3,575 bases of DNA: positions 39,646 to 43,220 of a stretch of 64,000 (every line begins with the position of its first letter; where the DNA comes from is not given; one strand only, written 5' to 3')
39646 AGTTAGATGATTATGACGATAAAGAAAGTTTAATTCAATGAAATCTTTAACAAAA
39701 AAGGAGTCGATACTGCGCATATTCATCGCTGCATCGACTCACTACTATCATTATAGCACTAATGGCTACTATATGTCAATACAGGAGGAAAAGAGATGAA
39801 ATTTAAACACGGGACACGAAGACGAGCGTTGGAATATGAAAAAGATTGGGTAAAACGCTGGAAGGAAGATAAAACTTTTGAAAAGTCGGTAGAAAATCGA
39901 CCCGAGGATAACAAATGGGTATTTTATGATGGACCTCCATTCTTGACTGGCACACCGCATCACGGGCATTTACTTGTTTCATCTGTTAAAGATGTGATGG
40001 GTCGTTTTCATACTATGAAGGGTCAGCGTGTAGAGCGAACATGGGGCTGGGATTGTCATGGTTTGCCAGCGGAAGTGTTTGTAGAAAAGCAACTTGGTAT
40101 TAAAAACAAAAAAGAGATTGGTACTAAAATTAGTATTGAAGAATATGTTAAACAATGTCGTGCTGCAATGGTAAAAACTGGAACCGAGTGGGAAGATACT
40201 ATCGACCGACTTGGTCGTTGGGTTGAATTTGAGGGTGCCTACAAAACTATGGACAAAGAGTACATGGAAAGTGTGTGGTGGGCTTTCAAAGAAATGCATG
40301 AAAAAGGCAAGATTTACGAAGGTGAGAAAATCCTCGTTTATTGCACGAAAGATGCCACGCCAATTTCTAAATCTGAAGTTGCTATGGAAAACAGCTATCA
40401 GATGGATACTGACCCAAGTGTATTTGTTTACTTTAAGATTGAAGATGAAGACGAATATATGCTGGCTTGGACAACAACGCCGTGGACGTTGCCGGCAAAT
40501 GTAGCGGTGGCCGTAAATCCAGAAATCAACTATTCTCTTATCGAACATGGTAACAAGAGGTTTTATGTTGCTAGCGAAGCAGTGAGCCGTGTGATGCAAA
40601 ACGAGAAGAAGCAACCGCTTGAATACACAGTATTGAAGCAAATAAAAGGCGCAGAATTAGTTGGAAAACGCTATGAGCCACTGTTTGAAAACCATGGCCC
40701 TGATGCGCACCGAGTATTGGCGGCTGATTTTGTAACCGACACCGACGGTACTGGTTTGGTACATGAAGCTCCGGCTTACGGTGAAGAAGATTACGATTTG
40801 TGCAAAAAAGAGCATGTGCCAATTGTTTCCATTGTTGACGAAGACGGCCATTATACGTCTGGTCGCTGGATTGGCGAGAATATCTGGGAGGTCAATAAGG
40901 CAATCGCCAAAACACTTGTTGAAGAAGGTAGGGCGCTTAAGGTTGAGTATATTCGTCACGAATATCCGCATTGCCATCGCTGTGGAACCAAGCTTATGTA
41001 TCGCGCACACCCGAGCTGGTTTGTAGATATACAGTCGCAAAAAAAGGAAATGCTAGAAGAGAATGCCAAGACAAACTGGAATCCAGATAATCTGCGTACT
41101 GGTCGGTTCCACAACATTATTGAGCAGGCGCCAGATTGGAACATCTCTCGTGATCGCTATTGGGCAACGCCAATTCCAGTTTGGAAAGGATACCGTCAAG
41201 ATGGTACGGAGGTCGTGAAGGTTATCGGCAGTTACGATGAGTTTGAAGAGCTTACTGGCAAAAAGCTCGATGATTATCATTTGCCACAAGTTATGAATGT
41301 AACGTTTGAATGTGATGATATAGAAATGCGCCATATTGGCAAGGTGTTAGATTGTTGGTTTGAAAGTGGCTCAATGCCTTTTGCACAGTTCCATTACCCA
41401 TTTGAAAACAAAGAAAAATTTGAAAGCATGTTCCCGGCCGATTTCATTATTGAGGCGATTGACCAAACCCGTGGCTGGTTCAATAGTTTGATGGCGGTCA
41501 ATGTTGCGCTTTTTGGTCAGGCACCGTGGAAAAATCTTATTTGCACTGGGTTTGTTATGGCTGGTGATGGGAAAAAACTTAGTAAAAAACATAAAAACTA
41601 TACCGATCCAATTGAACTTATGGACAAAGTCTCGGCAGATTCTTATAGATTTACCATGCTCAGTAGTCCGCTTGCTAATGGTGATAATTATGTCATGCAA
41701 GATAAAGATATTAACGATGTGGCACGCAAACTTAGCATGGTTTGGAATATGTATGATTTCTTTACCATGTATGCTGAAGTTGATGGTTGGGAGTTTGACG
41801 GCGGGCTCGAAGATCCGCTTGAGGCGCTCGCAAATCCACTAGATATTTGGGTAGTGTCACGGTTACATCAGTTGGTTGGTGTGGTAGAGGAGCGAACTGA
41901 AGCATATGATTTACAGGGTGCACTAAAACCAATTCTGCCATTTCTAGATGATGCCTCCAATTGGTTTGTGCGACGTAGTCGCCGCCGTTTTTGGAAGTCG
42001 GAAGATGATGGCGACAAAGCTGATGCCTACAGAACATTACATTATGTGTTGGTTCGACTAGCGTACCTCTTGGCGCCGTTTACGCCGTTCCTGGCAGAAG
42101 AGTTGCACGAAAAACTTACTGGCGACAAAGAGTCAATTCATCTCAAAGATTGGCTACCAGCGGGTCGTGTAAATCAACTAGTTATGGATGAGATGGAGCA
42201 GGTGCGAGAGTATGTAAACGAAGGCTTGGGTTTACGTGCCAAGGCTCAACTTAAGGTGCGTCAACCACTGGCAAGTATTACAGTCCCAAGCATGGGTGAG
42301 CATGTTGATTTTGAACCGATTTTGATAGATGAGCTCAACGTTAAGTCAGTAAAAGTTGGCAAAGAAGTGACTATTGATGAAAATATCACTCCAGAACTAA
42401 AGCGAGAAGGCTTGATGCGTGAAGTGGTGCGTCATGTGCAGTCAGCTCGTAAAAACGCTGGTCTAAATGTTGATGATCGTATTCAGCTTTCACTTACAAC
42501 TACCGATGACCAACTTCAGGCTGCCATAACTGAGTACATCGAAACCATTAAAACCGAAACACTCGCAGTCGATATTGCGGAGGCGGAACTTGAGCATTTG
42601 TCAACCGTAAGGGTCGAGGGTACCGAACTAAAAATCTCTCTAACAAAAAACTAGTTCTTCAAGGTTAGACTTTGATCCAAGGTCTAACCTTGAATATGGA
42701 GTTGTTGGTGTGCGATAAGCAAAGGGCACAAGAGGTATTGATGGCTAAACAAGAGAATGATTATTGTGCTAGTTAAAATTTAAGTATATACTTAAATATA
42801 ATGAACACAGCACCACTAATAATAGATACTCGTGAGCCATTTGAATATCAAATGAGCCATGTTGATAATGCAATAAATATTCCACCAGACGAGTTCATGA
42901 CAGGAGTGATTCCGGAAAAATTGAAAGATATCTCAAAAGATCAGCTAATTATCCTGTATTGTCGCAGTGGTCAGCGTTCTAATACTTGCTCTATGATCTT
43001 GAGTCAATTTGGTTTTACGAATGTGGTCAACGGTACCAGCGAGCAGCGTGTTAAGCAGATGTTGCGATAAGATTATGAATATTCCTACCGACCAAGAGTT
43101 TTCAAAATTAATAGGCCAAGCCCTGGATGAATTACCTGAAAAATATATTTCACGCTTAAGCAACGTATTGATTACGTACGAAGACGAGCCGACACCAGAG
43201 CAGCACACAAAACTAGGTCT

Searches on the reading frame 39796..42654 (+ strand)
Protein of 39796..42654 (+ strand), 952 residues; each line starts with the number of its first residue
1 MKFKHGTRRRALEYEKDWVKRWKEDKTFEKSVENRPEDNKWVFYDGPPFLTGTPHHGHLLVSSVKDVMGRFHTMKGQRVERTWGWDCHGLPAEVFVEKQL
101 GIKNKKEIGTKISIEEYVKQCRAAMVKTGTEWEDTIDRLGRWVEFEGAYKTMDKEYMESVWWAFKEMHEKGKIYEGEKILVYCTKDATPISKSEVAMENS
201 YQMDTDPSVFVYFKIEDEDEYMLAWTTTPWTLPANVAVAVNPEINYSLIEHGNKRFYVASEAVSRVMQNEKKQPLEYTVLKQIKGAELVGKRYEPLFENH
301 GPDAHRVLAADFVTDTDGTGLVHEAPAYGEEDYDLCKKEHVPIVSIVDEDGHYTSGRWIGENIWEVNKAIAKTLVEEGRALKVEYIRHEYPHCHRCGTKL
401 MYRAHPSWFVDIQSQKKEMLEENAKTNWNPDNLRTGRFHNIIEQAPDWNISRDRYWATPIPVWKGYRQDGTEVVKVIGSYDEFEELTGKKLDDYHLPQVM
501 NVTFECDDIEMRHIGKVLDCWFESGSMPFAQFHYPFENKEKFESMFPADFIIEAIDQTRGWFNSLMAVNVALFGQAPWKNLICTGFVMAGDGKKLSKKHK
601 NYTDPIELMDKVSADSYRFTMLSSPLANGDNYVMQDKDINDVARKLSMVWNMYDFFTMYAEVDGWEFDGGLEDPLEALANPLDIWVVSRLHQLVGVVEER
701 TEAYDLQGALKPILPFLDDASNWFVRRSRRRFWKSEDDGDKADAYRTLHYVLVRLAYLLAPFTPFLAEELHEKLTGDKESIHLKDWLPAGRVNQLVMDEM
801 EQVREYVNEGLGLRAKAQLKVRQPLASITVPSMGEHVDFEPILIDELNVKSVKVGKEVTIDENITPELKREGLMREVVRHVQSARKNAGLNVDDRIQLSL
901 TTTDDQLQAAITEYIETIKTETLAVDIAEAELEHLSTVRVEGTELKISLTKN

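Call 8: search_protein_families(library=pfam, proteins=[window:39796-42654:+])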
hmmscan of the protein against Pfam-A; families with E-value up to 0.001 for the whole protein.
window:39796-42654:+ (952 aa): 5 families
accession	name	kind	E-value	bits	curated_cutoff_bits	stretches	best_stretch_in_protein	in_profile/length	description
PF00133.28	tRNA-synt_1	-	2.5e-124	415.6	22.7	1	18-627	2-408/414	tRNA synthetases class I (I, L, M and V)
PF08264.19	Anticodon_1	-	1.3e-24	87.2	25.1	1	683-825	1-144/148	Anticodon-binding domain of tRNA ligase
PF19302.4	DUF5915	-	2.9e-23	82.9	27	1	836-951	76-194/195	Domain of unknown function (DUF5915)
PF09334.17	tRNA-synt_1g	-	4.8e-16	58.9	20.1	1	48-197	8-137/391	tRNA synthetases class I (M)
PF13603.12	tRNA-synt_1_2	-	2.6e-05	24.2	25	1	211-352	12-145/185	Leucyl-tRNA synthetase, editing domain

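Call 72: search_solved_structures(query=window:39796-42651:+, max_evalue=1e-20)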
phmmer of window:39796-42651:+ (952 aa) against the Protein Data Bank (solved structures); distinct sequences matched with E-value up to 1e-20: 22.
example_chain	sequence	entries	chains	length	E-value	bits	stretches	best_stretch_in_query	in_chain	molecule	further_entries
8c8u_A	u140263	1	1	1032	3.6e-205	687.1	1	8-857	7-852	Isoleucine--tRNA ligase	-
8c8v_A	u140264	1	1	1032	3.7e-205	687.1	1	8-857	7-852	Isoleucine--tRNA ligase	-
8c9d_A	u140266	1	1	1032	9.2e-204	682.5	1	8-857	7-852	Isoleucine--tRNA ligase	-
8c8w_A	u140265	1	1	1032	3.1e-202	677.4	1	8-857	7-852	Isoleucine--tRNA ligase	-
9w01_B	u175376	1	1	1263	1.1e-200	672.3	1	18-855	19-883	Isoleucine--tRNA ligase, cytoplasmic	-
8wnd_A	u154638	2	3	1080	3.4e-193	647.5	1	17-854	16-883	isoleucine--tRNA ligase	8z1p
6ldk_A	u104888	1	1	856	3.1e-191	641.1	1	15-774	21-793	Isoleucine--tRNA ligase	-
9wqs_A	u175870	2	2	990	3e-188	631.2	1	17-854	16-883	Isoleucine--tRNA ligase, cytoplasmic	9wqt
7d5c_A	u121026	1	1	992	3e-188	631.1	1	17-854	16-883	Isoleucine--tRNA ligase, cytoplasmic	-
1ile_A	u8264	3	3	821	5.3e-183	613.8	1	14-816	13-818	ISOLEUCYL-TRNA SYNTHETASE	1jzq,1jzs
1ffy_A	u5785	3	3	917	1.9e-92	314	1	19-819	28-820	ISOLEUCYL-TRNA SYNTHETASE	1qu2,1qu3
8c9e_A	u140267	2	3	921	2.3e-91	310.5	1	18-787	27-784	Isoleucine--tRNA ligase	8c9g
8c9f_A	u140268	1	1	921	6.4e-89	302.4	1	18-787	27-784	Isoleucine--tRNA ligase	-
8wnf_A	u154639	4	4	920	1.8e-69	238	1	19-774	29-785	Isoleucine--tRNA ligase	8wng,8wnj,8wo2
8wni_A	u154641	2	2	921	1.8e-69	238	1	19-774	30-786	Isoleucine--tRNA ligase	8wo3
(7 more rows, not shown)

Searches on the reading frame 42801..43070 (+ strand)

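Call 8: search_protein_families(library=pfam, proteins=[window:42801-43070:+])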
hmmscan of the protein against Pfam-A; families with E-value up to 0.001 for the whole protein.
window:42801-43070:+ (89 aa): 1 family
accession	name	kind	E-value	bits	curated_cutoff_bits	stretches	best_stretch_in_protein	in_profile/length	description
PF00581.25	Rhodanese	-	8.7e-16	58.7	22.2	1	5-76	14-90/102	Rhodanese-like domain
